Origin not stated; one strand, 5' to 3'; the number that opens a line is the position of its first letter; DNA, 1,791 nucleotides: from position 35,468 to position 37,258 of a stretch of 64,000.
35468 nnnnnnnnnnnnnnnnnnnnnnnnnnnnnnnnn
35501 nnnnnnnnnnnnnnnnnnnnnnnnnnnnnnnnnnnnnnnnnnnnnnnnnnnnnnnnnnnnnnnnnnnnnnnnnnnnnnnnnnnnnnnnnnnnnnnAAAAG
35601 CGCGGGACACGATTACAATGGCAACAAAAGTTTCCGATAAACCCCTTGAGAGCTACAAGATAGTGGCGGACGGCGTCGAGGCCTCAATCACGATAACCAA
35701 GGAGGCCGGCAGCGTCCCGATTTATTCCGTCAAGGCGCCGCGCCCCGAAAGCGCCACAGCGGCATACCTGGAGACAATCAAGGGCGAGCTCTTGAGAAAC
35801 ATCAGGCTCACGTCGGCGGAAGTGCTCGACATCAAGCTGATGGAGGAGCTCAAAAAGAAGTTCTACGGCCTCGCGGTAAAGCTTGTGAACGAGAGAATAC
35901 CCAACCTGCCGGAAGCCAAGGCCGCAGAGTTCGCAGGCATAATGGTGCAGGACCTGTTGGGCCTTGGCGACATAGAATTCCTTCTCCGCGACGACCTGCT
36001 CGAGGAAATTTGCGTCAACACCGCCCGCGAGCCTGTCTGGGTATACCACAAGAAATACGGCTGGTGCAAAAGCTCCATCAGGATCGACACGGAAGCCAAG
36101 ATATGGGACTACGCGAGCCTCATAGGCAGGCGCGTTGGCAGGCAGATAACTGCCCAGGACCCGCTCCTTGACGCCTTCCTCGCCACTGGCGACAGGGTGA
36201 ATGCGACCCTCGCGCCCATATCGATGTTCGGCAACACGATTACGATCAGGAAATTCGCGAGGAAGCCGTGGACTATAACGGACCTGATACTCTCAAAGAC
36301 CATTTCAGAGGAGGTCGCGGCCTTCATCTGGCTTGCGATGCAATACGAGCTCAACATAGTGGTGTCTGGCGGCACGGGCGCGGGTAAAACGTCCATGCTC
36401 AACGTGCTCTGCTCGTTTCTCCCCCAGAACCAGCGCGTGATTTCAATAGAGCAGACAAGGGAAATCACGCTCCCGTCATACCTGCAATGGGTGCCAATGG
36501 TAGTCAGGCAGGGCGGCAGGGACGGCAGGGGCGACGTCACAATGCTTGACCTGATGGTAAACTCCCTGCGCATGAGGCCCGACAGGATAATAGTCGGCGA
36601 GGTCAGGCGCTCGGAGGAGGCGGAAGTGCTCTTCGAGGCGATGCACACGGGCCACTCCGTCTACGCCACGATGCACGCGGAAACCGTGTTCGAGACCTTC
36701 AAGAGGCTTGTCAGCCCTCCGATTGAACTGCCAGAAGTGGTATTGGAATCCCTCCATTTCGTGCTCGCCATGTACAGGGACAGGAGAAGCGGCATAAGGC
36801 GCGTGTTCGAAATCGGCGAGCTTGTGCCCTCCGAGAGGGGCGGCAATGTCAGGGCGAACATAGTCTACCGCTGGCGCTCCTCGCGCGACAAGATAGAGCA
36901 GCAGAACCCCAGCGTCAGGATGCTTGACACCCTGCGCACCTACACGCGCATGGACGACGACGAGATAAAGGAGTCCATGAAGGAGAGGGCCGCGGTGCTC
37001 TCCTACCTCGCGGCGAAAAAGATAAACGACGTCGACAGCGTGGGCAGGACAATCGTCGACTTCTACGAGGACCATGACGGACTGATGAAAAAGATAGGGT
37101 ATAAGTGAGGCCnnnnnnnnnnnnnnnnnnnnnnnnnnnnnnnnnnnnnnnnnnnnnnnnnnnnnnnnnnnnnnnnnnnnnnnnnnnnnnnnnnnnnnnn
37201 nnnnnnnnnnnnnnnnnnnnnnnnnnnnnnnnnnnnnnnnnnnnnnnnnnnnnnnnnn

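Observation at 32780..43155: Pilus locus A: Epd/Tad-like type IV filament cluster that also encodes a KaiC-like ATPase and a vWA pilin-like protein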

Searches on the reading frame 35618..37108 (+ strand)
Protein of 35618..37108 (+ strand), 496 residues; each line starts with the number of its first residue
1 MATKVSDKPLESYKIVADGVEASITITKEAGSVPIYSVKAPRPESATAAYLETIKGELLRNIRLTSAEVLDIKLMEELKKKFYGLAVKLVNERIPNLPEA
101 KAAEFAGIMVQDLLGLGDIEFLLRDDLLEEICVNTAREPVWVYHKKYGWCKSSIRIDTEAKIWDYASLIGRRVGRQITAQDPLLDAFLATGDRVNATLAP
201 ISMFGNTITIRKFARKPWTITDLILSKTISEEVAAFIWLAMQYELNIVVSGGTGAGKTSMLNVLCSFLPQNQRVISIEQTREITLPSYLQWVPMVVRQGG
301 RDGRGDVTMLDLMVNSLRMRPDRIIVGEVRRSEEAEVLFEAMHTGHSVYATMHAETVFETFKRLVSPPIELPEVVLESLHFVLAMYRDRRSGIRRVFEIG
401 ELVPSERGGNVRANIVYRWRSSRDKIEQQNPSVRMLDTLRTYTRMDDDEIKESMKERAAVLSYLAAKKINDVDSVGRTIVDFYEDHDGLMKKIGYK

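Call 3: search_protein_families(library=pfam, proteins=[window:35618-37108:+], max_evalue=0.1)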
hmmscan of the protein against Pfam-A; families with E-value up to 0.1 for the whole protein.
window:35618-37108:+ (496 aa): 6 families
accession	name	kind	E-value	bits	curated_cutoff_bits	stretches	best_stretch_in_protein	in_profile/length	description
PF00437.27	T2SSE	-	1.3e-33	116.6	24.9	1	198-366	87-257/370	Type II/IV secretion system protein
PF13401.12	AAA_22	-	0.0059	17.4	27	1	243-330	4-94/130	AAA domain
PF00005.33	ABC_tran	-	0.014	16.5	25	1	244-278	11-45/137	ABC transporter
PF13191.12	AAA_16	-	0.039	14.9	32.6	1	245-294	25-72/167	AAA ATPase domain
PF13245.12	AAA_19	-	0.043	14.4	25.1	0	246-274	13-41/134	AAA domain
PF12775.13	AAA_7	-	0.094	12.7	25.8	0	229-277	18-67/181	P-loop containing dynein motor region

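Call 4: search_protein_families(library=ncbifam, proteins=[window:35618-37108:+], max_evalue=0.1)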
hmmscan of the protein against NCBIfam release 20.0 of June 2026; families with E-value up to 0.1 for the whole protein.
window:35618-37108:+ (496 aa): 33 families (the best 25 are shown)
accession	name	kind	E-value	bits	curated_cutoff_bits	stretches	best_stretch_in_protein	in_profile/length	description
NF058587.1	archaellum_moto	equivalog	2.9e-80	270.5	550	1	81-485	112-520/527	archaellum flagellar ATPase motor FlaI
TIGR03819.1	heli_sec_ATPase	hypoth_equivalog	7.5e-53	179.9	373.15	1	89-364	25-297/340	TadA family conjugal transfer-associated ATPase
TIGR02788.1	VirB11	equivalog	4.4e-45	154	249.95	2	230-365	130-263/308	P-type DNA transfer ATPase VirB11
NF053672.1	bindosome_BasE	exception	3.2e-38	131.7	1000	1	123-486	145-511/512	bindosome assembly system ATPase subunit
NF010475.0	PRK13900.1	equivalog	4.3e-34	118.1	389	2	229-358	144-273/333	type IV secretion system ATPase VirB11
TIGR02782.1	TrbB_P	equivalog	4.7e-31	108.2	304.55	1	118-398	13-289/303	P-type conjugative transfer ATPase TrbB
NF010469.0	PRK13894.1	subfamily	2e-26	93.1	508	1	166-402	71-307/320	conjugal transfer ATPase TrbB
NF010425.0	PRK13851.1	equivalog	1.8e-22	79.7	461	1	224-366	142-282/344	type IV secretion system protein VirB11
NF010407.0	PRK13833.1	subfamily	2.6e-22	79.7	499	1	180-391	80-291/323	conjugal transfer protein TrbB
NF041000.1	ATPase_ComGA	equivalog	1.2e-20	73.7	300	1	247-366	131-244/267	competence type IV pilus ATPase ComGA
NF007755.0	PRK10436.1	equivalog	9.6e-14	50.9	617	1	244-366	219-334/465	type II secretion system protein GspE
TIGR02524.1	dot_icm_DotB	equivalog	1.4e-13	50.8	463.3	1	193-366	89-258/358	Dot/Icm type IV secretion system ATPase DotB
TIGR01420.1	pilT_fam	subfamily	3.3e-13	49.6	319.1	1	247-366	125-241/343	PilT/PilU family type 4a pilus ATPase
TIGR02538.1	type_IV_pilB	equivalog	5.2e-12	45.2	675.65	1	247-384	319-448/564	type IV-A pilus assembly ATPase PilB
TIGR02533.1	type_II_gspE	equivalog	2.2e-11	43.1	630.25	1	242-384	241-375/486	type II secretion system ATPase GspE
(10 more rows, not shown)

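Call 11: find_homologous_proteins(query=window:35618-37108:+, max_evalue=1e-20)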
Query window:35618-37108:+ (496 aa): 7965 proteins with E <= 1e-20 among 8000 candidates; the best 120 are listed.
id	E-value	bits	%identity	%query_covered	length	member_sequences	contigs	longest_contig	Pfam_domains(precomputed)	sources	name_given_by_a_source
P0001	0.0e+0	1047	94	100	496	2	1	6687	PF00437.27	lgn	-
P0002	1.2e-288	976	88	99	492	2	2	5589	PF00437.27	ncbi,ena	-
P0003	4.4e-271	918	82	98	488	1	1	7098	PF00437.27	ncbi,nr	ncbi:putative KH and PIN-domain containing protein [uncultured archaeon]|nr:putative KH and PIN-doma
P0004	1.4e-269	913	82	98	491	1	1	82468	PF00437.27,PF27713.1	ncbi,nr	ncbi:MAG: type II/IV secretion system ATPase subunit [Candidatus Micrarchaeota archaeon]|nr:type II/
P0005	1.2e-268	910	81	99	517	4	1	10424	PF00437.27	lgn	-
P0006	3.2e-268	908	81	98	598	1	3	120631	PF00437.27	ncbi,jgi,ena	-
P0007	3.3e-268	908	81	98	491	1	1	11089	PF00437.27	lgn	-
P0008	5.7e-268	908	82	98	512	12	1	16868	PF00437.27,PF27713.1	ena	-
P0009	1.4e-267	906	80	98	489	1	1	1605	PF00437.27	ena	-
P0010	3.0e-266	902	80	98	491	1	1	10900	PF00437.27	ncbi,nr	ncbi:MAG: type II/IV secretion system ATPase subunit [Candidatus Micrarchaeota archaeon]|nr:type II/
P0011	7.6e-265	897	80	98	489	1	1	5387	PF00437.27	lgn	-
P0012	1.8e-264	896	80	98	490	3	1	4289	PF00437.27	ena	-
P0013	1.1e-263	893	80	98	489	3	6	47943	PF00437.27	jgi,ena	-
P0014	5.8e-263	891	80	98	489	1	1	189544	PF00437.27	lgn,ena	-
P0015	6.2e-263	891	81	98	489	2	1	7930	PF00437.27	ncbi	ncbi:MAG: ATPase, T2SS/T4P/T4SS family [Candidatus Anstonellaceae archaeon]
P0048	1.5e-188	646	56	99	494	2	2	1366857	PF00437.27,PF27713.1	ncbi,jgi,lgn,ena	-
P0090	1.1e-180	620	54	99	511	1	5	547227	PF00437.27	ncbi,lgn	ncbi:MAG: ATPase, T2SS/T4P/T4SS family [Candidatus Anstonellales archaeon]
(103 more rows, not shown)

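Call 14: search_solved_structures(query=window:35618-37108:+, max_evalue=1e-10)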
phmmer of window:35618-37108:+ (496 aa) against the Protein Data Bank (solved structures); distinct sequences matched with E-value up to 1e-10: 11.
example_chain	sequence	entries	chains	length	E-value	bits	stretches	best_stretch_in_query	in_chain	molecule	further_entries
2oap_1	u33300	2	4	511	6.1e-61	210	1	88-492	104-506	Type II secretion system protein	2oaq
4ii7_A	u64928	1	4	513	2.6e-56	194.8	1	109-410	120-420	FlaI ATPase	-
4ihq_A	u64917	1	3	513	1.7e-55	192.1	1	109-410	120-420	FlaI ATPase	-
8rkd_E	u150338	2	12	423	7.1e-45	157.1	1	53-406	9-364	Pilus assembly ATPase CpaF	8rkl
8rjf_A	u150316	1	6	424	7.1e-45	157.1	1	53-406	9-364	Pilus assembly ATPase CpaF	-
9e24_A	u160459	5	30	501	9e-45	156.7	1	52-406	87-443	CpaF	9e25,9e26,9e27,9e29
6bge_A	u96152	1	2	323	2.6e-23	86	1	121-366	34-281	VirB11-like protein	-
1g6o_A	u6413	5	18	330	2.8e-23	85.9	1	121-366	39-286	CAG-ALPHA | virB11 homolog | Cag-alfa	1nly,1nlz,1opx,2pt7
2gza_A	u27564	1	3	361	4.5e-18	68.7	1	123-365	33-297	Type IV secretion system protein VirB11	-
2eyu_A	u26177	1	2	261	8.4e-12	48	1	247-410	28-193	twitching motility protein PilT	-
6geb_A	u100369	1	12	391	2.2e-11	46.7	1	207-366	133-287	DotB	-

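Call 18: find_encoding_contigs(protein=P0014, flank=10000, max_places=2)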
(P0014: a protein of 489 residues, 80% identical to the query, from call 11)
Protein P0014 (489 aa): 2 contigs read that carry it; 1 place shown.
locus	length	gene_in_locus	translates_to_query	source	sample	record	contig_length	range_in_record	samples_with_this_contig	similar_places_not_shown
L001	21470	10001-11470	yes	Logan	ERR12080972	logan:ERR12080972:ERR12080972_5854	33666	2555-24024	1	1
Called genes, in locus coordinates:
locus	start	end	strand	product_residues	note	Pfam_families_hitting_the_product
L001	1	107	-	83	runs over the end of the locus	PF00462:Glutaredoxin, PF13417:GST_N_3 (weak)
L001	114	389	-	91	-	PF12840:HTH_20, PF01022:HTH_5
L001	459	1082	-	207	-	-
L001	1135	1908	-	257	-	PF01411:tRNA-synt_2c, PF07973:tRNA_SAD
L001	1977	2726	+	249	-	PF00705:PCNA_N, PF02747:PCNA_C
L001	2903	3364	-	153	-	-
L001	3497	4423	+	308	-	PF13481:AAA_25 (weak), PF06745:ATPase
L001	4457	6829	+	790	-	PF13519:VWA_2 (weak), PF00092:VWA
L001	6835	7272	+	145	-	-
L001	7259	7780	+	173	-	-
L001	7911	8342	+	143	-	-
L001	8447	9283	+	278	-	-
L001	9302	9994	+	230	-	PF00571:CBS (weak)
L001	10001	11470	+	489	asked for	PF00437:T2SSE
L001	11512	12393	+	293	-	PF00482:T2SSF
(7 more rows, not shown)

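Call 19: find_encoding_contigs(protein=P0048, flank=10000, max_places=2)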
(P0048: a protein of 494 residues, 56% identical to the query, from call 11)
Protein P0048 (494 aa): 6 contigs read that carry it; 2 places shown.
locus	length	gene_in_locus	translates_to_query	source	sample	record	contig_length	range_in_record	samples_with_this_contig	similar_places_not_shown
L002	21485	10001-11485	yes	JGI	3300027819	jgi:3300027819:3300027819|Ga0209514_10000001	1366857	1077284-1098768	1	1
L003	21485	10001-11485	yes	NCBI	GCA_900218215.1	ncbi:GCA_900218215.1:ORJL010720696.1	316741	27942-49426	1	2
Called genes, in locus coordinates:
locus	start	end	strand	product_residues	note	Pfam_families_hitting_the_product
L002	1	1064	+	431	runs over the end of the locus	PF01336:tRNA_anti-codon, PF00152:tRNA-synt_2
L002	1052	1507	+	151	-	PF01467:CTP_transf_like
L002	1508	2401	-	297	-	PF01207:Dus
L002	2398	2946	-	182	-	PF02545:Maf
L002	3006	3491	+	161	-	PF04008:Adenosine_kin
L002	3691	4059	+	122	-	-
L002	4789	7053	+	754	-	PF00092:VWA, PF13519:VWA_2 (weak)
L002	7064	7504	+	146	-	-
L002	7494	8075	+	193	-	-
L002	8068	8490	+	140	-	-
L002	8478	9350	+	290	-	-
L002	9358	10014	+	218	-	PF00571:CBS (weak)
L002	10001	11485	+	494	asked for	PF00437:T2SSE, PF27713:UCP018868 (weak)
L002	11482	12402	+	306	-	PF00482:T2SSF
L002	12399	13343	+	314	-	PF00482:T2SSF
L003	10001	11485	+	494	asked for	PF00437:T2SSE, PF27713:UCP018868 (weak)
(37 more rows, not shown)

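Call 20: find_encoding_contigs(protein=P0090, flank=10000, max_places=2)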
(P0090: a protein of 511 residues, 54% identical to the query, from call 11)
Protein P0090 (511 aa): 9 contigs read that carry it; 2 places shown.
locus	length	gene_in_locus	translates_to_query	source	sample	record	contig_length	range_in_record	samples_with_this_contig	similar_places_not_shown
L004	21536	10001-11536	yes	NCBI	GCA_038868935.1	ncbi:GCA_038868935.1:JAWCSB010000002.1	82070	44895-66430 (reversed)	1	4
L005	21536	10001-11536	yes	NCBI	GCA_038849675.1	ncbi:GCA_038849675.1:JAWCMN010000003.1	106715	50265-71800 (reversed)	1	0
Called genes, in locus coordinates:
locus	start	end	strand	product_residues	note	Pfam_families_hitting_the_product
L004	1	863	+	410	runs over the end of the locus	PF27218:MJ0043_C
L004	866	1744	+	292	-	PF01040:UbiA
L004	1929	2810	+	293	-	PF01259:SAICAR_synt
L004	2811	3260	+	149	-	PF00731:AIRC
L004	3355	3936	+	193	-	PF01135:PCMT (weak), PF08704:GCD14, PF00398:RrnaAD (weak), PF13847:Methyltransf_31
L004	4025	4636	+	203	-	PF00081:Sod_Fe_N, PF02777:Sod_Fe_C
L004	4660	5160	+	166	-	PF13473:Cupredoxin_1 (weak)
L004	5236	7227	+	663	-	-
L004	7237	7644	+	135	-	-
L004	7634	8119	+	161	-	-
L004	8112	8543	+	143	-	-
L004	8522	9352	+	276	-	-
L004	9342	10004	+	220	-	PF00571:CBS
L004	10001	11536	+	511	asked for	PF00437:T2SSE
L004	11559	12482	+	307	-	PF00482:T2SSF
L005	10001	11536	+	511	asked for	PF00437:T2SSE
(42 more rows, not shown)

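Call 30: find_related_loci(query=A1, collection=genome_contigs, flank=10000)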
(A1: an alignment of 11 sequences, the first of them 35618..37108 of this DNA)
Query A1 (496 aa) in genome_contigs; peptide patterns used: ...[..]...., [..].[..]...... (x = any residue, [..] = any of these).
600 stretches matched a pattern (row limit reached: there are more); 597 encode a relative of the query (tblastn E <= 1e-3); the best 80 are kept; 80 distinct loci.
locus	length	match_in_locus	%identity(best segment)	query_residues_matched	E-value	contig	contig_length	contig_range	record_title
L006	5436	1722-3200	87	4-496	0e+0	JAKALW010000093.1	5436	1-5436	MAG: Candidatus Micrarchaeota archaeon isolate WY5.bin13 NODE_30193_length_5436_cov_0.956489, whole genome shotgun seque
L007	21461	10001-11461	59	11-496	0e+0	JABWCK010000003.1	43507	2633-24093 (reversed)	MAG: Candidatus Micrarchaeota archaeon isolate MAG_54 scaffold_699, whole genome shotgun sequence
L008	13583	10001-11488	57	1-496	0e+0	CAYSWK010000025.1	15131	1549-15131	MAG TPA_asm: Candidatus Micrarchaeota archaeon isolate SRP192515_co1_84 genome assembly, contig: NODE_3769_length_15131_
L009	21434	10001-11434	50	10-485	3e-165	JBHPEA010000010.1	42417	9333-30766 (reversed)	Nanoarchaeota archaeon isolate SAG AM-311-D13 NODE_10_length_42417_cov_31.122586, whole genome shotgun sequence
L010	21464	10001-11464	49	10-493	2e-162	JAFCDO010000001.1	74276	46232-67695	Candidatus Parvarchaeota archaeon isolate Meg19_1012_Bin_507 Meg19_1012_Bin_507_scaffold_308, whole genome shotgun seque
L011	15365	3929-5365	49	10-492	2e-160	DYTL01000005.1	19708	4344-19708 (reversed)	MAG TPA_asm: Candidatus Micrarchaeota archaeon isolate DR5_33_55 Afr_mines_DR5_417_length_19708_cov_22_983005, whole gen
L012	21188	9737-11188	49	4-485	9e-159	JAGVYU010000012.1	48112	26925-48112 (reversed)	Candidatus Woesearchaeota archaeon isolate RIFCSPHIGHO2_01_FULL_47_16 rifcsphigho2_01_scaffold_1033, whole genome shotgu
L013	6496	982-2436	48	9-496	8e-159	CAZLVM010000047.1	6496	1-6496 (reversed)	MAG TPA_asm: uncultured Methanosarcinales archaeon isolate binchicken_co171_24 genome assembly, contig: NODE_4280_length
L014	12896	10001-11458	48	10-491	6e-158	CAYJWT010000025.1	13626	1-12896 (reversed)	MAG TPA_asm: uncultured archaeon isolate ERP125453_co1_509 genome assembly, contig: NODE_4858_length_13626_cov_5.193132,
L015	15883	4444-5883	48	10-493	9e-158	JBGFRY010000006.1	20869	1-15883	MAG: Candidatus Micrarchaeota archaeon isolate BA1A30.2019.Bin.11 NODE_1419_length_20869_cov_27.665028, whole genome sho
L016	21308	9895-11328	49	10-491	2e-157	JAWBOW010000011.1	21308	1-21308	MAG: Candidatus Woesearchaeota archaeon isolate HHBFW-2_201803_bins_274 HHBFW-2_201803_bins_274_scaffold_11, whole genom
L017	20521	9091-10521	49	19-493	2e-157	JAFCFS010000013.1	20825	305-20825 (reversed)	Candidatus Woesearchaeota archaeon isolate Meg22_1618_Bin_98 Meg22_1618_Bin_98_scaffold_3159, whole genome shotgun seque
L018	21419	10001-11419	50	10-485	4e-157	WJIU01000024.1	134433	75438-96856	MAG: Candidatus Micrarchaeota archaeon isolate Bin_091 k141_1454424, whole genome shotgun sequence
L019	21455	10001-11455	48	8-496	1e-156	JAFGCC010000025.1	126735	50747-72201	MAG: Candidatus Micrarchaeota archaeon isolate Zod_Metabat.1079 k87_14232448, whole genome shotgun sequence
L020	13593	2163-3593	48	11-491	1e-156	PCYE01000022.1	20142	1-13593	MAG: Candidatus Woesearchaeota archaeon CG10_big_fil_rev_8_21_14_0_10_33_12 CG10_8_21_14_0.10_scaffold_2309_c, whole gen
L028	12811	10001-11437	48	5-483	8e-152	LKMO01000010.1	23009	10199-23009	MAG: Nanohaloarchaea archaeon B1-Br10_U2g19 LB-BRINE-C600, whole genome shotgun sequence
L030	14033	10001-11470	45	5-490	1e-150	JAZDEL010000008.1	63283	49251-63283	MAG: Candidatus Iainarchaeum archaeon isolate MEGAHIT-group-0.15 k141_2646207, whole genome shotgun sequence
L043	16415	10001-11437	46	1-483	2e-145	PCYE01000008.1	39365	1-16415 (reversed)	MAG: Candidatus Woesearchaeota archaeon CG10_big_fil_rev_8_21_14_0_10_33_12 CG10_8_21_14_0.10_scaffold_662_c, whole geno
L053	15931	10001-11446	45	10-489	1e-144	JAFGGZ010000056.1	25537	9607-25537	MAG: Candidatus Iainarchaeum archaeon isolate Zod_Metabat.1420 k87_14653351, whole genome shotgun sequence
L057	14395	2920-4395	48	13-494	6e-143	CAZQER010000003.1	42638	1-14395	MAG TPA_asm: uncultured archaeon isolate binchicken_co6_257 genome assembly, contig: NODE_547_length_42638_cov_8.859827,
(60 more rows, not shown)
